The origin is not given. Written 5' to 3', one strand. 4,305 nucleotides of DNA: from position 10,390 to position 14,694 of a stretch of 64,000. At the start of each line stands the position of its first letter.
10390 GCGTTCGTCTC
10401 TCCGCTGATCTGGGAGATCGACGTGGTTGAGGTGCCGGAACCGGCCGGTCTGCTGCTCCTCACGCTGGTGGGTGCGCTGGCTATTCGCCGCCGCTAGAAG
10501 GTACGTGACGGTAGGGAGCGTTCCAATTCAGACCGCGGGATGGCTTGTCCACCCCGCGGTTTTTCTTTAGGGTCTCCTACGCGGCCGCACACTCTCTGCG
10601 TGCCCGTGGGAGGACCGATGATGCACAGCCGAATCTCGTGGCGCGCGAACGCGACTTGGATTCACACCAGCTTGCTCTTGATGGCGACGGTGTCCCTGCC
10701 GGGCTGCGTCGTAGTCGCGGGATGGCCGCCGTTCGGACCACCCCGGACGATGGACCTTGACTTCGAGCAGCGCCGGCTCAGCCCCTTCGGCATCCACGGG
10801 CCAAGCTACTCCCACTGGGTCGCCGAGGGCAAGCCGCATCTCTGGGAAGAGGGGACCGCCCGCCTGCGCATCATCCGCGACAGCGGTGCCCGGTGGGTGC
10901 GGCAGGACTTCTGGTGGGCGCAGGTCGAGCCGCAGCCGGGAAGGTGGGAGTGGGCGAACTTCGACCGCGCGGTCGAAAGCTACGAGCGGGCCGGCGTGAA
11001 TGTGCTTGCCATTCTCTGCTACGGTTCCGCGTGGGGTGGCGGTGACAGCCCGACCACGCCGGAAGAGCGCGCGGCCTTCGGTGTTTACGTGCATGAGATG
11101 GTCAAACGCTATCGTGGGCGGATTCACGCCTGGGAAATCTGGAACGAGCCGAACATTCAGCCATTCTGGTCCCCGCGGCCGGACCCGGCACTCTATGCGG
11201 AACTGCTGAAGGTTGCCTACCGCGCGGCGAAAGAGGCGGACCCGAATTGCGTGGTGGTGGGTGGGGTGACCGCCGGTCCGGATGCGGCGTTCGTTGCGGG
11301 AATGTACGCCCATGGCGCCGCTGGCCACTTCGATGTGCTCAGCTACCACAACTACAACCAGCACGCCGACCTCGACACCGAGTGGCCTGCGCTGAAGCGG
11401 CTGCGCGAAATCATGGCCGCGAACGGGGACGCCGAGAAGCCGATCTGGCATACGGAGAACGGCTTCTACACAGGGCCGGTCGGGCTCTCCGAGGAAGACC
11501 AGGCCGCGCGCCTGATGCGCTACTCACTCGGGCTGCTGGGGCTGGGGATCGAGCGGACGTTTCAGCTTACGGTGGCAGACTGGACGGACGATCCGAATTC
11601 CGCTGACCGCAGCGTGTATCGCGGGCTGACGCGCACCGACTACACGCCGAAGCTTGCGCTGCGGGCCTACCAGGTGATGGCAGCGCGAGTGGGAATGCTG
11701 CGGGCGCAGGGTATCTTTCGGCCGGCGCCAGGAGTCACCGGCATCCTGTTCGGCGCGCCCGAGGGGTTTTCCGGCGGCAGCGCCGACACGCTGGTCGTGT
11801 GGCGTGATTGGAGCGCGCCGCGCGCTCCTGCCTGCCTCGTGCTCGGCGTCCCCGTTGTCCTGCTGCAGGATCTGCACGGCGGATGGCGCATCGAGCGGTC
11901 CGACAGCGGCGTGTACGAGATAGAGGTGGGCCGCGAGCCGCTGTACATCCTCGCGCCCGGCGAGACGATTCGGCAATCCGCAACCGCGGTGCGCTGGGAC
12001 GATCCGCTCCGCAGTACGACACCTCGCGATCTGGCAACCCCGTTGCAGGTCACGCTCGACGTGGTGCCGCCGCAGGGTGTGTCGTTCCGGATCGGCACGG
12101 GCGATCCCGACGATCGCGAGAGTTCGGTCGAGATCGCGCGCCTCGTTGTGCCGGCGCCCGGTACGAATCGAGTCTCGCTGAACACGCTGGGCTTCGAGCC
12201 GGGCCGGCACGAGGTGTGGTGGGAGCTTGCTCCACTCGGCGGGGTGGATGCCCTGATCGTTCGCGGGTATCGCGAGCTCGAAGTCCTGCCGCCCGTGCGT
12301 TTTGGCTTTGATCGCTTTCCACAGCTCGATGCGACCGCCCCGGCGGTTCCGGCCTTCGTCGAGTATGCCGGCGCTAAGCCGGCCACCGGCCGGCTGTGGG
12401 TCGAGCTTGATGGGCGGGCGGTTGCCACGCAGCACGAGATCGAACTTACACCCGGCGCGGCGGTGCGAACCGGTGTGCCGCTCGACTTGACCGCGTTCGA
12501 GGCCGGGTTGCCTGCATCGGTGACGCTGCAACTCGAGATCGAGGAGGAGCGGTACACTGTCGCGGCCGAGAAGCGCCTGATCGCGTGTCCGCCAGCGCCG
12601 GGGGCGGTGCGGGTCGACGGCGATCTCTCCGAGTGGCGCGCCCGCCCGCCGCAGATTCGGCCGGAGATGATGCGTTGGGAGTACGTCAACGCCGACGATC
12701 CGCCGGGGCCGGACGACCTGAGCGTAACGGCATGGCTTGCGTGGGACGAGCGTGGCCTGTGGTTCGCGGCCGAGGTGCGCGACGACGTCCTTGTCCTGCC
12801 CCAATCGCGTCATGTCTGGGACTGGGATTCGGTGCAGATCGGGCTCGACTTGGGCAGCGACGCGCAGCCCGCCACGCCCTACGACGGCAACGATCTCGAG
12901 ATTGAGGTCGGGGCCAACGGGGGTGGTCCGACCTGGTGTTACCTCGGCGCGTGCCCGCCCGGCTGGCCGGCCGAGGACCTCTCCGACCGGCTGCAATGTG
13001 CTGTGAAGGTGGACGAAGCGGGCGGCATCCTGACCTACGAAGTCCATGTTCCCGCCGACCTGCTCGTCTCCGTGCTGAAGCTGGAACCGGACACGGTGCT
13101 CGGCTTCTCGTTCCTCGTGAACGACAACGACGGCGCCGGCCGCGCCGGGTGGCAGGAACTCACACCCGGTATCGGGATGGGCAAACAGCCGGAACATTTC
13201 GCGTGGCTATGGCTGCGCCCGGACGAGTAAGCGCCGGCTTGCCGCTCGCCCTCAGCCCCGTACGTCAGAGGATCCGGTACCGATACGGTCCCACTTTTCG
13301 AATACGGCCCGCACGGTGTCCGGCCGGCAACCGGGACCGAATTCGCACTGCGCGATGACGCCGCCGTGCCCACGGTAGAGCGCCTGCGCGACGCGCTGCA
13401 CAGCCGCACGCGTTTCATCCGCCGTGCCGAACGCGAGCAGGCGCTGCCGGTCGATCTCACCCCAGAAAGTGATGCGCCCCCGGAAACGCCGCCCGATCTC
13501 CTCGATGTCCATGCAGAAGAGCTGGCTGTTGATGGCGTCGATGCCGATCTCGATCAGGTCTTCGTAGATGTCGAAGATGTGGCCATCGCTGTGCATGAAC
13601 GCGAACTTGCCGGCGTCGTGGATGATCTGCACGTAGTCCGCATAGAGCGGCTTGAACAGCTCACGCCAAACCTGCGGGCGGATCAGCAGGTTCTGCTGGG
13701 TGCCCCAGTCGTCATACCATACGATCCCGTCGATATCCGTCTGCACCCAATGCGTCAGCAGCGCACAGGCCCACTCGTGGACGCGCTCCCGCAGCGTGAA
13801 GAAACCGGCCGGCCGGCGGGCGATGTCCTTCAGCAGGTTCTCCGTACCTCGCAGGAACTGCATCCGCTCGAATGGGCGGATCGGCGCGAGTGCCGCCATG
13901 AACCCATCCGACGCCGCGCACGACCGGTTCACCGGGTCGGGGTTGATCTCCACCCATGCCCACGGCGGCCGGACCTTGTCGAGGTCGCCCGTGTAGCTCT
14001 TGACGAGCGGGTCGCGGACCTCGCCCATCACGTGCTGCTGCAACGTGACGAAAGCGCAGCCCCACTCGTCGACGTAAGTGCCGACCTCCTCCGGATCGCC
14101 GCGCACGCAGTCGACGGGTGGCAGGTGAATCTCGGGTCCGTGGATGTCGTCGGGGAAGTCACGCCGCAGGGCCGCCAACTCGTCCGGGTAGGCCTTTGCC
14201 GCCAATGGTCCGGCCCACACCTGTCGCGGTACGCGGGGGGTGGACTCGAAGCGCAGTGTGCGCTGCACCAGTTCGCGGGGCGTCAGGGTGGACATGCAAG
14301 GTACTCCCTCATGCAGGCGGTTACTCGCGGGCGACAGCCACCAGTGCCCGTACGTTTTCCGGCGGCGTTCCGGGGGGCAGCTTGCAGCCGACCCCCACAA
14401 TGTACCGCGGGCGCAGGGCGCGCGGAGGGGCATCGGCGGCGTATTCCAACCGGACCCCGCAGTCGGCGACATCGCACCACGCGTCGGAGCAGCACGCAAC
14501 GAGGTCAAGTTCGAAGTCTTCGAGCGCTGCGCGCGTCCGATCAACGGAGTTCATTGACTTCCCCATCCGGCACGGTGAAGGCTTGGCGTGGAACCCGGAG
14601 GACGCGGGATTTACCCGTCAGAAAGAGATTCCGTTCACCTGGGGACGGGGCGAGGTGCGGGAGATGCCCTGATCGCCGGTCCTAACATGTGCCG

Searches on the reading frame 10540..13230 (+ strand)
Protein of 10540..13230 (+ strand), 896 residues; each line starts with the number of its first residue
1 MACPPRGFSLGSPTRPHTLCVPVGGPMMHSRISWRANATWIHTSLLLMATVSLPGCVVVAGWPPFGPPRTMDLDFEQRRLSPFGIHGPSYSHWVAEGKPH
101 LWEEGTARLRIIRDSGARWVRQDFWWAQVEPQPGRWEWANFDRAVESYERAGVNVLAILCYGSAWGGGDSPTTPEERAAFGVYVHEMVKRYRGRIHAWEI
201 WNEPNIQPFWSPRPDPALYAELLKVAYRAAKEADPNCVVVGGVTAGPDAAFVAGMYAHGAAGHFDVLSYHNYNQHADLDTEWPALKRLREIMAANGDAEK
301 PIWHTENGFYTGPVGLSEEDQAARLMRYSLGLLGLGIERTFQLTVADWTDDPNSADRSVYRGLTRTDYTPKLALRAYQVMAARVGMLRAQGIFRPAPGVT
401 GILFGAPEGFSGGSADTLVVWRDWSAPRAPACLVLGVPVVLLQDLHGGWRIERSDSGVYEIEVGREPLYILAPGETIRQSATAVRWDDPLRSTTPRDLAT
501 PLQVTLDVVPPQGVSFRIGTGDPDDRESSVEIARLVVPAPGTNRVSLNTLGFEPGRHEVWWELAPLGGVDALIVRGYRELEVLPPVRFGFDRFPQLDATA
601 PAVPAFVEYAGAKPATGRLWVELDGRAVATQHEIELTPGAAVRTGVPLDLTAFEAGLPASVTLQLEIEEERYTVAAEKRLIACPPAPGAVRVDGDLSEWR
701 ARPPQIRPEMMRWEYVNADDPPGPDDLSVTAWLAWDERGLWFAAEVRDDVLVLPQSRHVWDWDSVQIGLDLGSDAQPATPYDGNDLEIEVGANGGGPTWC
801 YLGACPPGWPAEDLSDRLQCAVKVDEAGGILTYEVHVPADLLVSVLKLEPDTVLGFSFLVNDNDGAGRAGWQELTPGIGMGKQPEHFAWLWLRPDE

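Call 3: search_protein_families(library=pfam, proteins=[window:10540-13230:+], max_evalue=0.1)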
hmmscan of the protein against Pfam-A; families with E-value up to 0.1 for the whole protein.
window:10540-13230:+ (896 aa): 5 families
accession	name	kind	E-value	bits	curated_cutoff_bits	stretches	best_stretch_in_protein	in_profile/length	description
PF06452.16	CBM9_1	-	3e-09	37.5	23.4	1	722-871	26-160/185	Carbohydrate family 9 binding domain-like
PF01229.23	Glyco_hydro_39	-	2.9e-05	23.5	26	1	186-294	137-244/472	Glycosyl hydrolases family 39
PF02449.21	Glyco_hydro_42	-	4e-05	23.6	21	1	102-156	7-64/376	Beta-galactosidase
PF00331.26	Glyco_hydro_10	-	0.00019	21.2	22.1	1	126-237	47-165/311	Glycosyl hydrolase family 10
PF01373.23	Glyco_hydro_14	-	0.0079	15.6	27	1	102-164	15-78/402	Glycosyl hydrolase family 14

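Call 4: search_protein_families(library=ncbifam, proteins=[window:10540-13230:+], max_evalue=0.1)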
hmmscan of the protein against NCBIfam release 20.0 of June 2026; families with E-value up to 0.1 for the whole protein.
window:10540-13230:+ (896 aa): 0 families

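Call 57: search_solved_structures(query=window:10540-13230:+, max_evalue=0.01)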
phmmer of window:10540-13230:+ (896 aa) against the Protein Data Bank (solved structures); distinct sequences matched with E-value up to 0.01: 36.
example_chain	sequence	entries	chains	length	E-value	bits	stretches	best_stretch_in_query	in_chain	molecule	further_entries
5bx9_A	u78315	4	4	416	3.1e-19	71.8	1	109-427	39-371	PslG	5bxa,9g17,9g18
4zn2_A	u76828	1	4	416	3.1e-19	71.8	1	109-427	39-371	PslG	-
5jvk_A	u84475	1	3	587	1.8e-17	65.9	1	108-384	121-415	Uncharacterized protein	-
4ekj_A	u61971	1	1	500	9.9e-09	37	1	171-273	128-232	Beta-xylosidase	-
4m29_A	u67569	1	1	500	9.9e-09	37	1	171-273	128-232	Beta-xylosidase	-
8i0j_A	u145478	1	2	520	9.1e-07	30.5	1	165-273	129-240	Glycoside hydrolase family 39 beta-xylosidase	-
8i0x_B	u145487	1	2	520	9.2e-07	30.5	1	165-273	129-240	Glycoside hydrolase family 39 beta-xylosidase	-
6uqj_A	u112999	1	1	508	3.3e-05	25.3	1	165-272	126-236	Beta-xylosidase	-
1px8_A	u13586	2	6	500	5e-05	24.7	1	181-246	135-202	Beta-xylosidase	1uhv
4xv0_A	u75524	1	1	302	7.3e-05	24.2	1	114-237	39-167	Beta-xylanase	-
2bs9_A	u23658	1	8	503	0.00015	23.1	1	184-255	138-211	BETA-XYLOSIDASE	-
1w91_A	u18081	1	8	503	0.00015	23.1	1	184-255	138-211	BETA-XYLOSIDASE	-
8j5d_A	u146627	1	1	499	0.00021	22.7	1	107-174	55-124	Beta-amylase 1, chloroplastic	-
8hkg_A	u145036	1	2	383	0.00031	22.1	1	127-239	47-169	xylanase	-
5mrj_A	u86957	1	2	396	0.00044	21.6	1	111-238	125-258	Beta-xylanase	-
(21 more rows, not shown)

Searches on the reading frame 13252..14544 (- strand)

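Call 24: search_protein_families(library=pfam, proteins=[window:13252-14544:-], max_evalue=0.001)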
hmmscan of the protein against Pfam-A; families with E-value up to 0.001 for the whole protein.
window:13252-14544:- (430 aa): 1 family
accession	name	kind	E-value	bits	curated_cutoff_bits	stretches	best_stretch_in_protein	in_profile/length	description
PF01208.23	URO-D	-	1.6e-12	47.6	23.9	1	228-417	150-342/346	Uroporphyrinogen decarboxylase (URO-D)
